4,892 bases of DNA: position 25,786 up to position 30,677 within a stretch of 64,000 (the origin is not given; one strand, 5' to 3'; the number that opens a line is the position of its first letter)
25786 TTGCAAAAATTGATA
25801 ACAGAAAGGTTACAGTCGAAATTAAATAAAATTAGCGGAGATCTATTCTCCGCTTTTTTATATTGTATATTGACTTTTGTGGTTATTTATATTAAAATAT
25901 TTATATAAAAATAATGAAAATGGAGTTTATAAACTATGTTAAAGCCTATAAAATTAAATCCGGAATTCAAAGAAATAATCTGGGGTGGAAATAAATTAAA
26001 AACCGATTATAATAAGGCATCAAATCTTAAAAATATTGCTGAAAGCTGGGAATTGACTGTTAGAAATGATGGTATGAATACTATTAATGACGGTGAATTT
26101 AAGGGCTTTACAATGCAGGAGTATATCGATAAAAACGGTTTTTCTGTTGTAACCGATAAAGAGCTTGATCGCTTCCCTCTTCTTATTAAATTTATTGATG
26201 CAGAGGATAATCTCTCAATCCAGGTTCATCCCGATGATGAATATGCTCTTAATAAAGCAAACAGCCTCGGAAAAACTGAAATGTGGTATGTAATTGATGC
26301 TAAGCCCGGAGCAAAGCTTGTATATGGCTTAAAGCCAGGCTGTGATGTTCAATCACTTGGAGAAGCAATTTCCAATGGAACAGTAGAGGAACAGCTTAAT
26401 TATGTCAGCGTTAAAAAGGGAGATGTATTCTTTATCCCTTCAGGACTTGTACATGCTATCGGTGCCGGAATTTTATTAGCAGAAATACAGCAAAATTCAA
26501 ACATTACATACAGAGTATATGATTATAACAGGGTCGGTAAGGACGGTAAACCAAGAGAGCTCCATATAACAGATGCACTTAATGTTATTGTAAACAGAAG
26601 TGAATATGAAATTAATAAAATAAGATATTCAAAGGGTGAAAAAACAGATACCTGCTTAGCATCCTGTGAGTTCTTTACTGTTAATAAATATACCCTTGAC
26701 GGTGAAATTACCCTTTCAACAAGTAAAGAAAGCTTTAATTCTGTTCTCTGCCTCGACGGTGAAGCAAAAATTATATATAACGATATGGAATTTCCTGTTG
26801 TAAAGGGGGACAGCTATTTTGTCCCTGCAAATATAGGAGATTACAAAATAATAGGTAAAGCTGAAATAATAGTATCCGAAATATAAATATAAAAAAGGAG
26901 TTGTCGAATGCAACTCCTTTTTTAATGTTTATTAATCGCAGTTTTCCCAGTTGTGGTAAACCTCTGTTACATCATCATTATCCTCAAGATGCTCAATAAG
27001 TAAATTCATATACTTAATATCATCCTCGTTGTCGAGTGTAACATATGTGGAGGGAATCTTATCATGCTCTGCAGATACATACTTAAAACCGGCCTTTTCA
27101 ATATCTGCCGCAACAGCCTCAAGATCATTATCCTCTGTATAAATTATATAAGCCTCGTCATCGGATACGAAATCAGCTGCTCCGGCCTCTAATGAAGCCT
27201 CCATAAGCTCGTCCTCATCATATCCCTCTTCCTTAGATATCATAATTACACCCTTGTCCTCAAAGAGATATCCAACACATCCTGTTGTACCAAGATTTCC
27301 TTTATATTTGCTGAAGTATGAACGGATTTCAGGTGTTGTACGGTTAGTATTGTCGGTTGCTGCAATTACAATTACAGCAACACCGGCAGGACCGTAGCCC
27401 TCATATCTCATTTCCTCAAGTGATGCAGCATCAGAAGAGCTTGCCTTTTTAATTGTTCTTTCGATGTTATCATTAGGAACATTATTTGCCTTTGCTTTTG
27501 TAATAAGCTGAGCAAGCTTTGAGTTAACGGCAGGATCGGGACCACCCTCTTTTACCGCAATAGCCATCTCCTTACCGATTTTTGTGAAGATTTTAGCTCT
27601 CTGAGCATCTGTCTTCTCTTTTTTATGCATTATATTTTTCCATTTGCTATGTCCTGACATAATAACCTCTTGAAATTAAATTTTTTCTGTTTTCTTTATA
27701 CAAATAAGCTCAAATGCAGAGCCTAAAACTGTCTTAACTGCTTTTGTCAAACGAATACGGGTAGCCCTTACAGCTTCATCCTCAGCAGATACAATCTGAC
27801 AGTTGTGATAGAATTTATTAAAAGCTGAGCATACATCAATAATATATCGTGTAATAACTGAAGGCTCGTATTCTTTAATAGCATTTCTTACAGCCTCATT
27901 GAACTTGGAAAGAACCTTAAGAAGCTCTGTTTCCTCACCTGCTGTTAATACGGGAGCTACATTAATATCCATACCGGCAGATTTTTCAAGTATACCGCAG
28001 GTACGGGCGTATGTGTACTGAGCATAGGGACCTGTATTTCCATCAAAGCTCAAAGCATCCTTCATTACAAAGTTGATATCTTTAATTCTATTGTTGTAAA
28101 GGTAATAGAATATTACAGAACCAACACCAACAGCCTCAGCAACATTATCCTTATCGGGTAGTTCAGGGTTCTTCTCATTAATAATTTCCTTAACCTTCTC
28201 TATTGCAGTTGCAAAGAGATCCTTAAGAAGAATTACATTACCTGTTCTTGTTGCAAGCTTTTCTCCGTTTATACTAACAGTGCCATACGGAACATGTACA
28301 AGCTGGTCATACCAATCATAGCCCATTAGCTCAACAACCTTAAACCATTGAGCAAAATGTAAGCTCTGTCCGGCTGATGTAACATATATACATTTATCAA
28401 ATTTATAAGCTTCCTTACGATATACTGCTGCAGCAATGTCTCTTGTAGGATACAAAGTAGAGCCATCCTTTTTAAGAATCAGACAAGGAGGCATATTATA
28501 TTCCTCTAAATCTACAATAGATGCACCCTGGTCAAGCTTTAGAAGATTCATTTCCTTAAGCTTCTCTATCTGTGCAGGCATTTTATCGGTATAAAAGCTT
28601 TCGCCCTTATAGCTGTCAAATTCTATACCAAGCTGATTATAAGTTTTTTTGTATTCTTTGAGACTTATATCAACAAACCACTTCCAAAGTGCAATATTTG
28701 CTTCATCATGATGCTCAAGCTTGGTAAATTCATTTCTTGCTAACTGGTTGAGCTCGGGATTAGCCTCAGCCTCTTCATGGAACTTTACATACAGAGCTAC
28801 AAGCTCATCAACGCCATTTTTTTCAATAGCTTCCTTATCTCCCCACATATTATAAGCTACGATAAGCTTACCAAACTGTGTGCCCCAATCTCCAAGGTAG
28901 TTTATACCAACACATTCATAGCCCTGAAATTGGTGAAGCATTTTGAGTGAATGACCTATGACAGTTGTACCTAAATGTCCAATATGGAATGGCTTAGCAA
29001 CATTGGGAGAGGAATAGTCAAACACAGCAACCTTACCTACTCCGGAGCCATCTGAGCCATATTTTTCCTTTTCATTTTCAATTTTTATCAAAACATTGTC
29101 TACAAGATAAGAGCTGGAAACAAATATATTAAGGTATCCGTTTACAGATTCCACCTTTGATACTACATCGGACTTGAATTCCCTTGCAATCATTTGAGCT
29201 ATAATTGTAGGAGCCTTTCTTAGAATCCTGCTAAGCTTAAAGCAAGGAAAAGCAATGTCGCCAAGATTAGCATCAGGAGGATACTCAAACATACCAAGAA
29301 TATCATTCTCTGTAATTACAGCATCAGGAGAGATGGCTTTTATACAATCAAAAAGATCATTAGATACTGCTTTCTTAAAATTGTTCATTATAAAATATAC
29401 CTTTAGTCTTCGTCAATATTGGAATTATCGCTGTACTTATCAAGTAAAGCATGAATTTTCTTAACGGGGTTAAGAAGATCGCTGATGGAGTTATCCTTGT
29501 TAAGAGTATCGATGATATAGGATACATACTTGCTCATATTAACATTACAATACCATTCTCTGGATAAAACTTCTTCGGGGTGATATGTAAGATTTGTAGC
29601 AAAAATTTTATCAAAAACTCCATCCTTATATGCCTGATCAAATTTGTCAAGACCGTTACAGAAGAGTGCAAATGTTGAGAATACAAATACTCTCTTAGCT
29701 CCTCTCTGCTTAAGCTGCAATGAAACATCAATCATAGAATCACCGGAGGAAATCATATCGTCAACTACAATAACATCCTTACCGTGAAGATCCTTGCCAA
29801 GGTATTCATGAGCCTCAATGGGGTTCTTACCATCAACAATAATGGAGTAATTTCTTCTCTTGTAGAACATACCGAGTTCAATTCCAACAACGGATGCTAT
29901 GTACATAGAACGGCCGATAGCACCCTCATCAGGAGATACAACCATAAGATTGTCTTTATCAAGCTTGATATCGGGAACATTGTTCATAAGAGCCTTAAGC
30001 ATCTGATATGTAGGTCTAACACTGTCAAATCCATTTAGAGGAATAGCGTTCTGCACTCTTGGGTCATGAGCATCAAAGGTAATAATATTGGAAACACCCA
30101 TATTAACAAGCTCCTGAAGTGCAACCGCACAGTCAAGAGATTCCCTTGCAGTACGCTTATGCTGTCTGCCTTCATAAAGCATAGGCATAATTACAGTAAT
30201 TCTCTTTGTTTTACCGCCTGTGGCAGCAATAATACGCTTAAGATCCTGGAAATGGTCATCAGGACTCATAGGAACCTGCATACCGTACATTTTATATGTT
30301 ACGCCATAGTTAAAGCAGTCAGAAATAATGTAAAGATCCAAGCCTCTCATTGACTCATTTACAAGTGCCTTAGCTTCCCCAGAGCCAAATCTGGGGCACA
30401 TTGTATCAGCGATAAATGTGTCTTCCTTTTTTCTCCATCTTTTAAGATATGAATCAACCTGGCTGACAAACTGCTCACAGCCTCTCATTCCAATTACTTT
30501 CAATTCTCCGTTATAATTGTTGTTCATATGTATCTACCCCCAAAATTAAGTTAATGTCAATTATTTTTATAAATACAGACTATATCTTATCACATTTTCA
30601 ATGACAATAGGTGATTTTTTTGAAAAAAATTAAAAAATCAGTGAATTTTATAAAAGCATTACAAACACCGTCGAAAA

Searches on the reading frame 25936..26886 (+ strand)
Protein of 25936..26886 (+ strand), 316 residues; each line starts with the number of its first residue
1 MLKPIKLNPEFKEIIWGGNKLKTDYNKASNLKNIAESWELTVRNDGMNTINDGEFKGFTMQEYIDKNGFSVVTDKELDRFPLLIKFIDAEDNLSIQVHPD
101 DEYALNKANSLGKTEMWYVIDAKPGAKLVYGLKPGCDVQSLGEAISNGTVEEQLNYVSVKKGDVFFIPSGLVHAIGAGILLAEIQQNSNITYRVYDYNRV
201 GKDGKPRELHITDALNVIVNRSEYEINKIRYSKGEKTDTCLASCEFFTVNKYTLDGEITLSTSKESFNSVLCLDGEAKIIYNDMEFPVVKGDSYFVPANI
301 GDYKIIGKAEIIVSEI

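Call 46: search_protein_families(library=pfam, proteins=[window:25936-26886:+], max_evalue=0.000001)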
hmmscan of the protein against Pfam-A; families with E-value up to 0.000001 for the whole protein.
window:25936-26886:+ (316 aa): 3 families
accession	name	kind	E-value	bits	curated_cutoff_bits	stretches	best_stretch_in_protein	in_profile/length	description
PF21621.3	MPI_cupin_dom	-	1.3e-20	73.6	27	1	241-314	5-77/79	Mannose-6-phosphate isomerase, cupin domain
PF20511.4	PMI_typeI_cat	-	6.2e-12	46.3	22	1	6-104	3-107/143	Phosphomannose isomerase type I, catalytic domain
PF07883.17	Cupin_2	-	5e-07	29.8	27.2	0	270-300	22-52/70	Cupin domain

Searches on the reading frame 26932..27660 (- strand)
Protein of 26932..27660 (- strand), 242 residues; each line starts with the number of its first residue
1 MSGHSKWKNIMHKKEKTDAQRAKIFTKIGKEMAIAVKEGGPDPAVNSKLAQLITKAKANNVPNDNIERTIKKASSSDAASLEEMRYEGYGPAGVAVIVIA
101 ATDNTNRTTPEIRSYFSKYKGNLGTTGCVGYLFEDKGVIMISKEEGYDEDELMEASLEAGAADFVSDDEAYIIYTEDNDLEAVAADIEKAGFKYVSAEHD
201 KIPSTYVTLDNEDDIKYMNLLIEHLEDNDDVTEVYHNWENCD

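Call 46: search_protein_families(library=pfam, proteins=[window:26932-27660:-], max_evalue=0.000001)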
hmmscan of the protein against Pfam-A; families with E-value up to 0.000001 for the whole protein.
window:26932-27660:- (242 aa): 2 families
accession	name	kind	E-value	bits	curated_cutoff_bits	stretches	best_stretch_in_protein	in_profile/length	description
PF01709.26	Transcrip_reg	-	4.7e-56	189.4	27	1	81-238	1-160/160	TACO1/YebC second and third domain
PF20772.2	TACO1_YebC_N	-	2.1e-31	108.6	36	1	5-75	1-72/73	TACO1/YebC protein N-terminal domain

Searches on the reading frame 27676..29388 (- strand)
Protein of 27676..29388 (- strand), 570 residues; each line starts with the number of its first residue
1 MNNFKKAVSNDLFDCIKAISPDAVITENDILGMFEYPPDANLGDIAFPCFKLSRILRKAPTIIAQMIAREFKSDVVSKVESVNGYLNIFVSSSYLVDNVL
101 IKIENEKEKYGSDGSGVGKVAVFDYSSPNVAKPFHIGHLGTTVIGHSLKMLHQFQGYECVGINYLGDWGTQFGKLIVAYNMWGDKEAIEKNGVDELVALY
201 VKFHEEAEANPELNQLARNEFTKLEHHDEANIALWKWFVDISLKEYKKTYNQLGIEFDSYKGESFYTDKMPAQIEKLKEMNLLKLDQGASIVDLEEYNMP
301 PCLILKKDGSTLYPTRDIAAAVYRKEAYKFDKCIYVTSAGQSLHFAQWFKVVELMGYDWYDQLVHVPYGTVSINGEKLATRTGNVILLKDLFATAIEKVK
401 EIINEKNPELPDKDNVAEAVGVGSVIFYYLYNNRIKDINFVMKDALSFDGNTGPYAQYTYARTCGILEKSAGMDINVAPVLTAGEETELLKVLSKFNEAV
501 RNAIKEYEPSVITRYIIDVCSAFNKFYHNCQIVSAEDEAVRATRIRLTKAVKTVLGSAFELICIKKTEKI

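Call 46: search_protein_families(library=pfam, proteins=[window:27676-29388:-], max_evalue=0.000001)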
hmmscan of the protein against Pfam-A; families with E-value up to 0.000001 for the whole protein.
window:27676-29388:- (570 aa): 3 families
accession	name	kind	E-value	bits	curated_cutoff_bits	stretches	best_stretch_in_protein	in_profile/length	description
PF00750.26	tRNA-synt_1d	-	9.2e-86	288.4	23.3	1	115-440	16-347/349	tRNA synthetases class I (R), catalytic domain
PF05746.21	DALR_1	-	2.4e-27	95.8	22.3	1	457-569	2-116/117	DALR anticodon binding domain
PF03485.21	Arg_tRNA_synt_N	-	2.7e-11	44.4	21.5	1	20-90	15-85/85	Arginyl tRNA synthetase N terminal domain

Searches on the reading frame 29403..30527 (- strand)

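Call 46: search_protein_families(library=pfam, proteins=[window:29403-30527:-], max_evalue=0.000001)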
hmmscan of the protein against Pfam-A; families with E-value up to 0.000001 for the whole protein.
window:29403-30527:- (374 aa): 3 families
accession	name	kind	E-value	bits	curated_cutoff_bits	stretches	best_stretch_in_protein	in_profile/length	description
PF13793.12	Pribosyltran_N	-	1.9e-15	57.2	25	1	10-144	2-117/117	N-terminal domain of ribose phosphate pyrophosphokinase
PF00156.33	Pribosyltran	-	1.4e-10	41.2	26.3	1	190-280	27-118/158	Phosphoribosyl transferase domain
PF14572.12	Pribosyl_synth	-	4.5e-08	33.7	27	1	245-351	79-182/184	Phosphoribosyl synthetase-associated domain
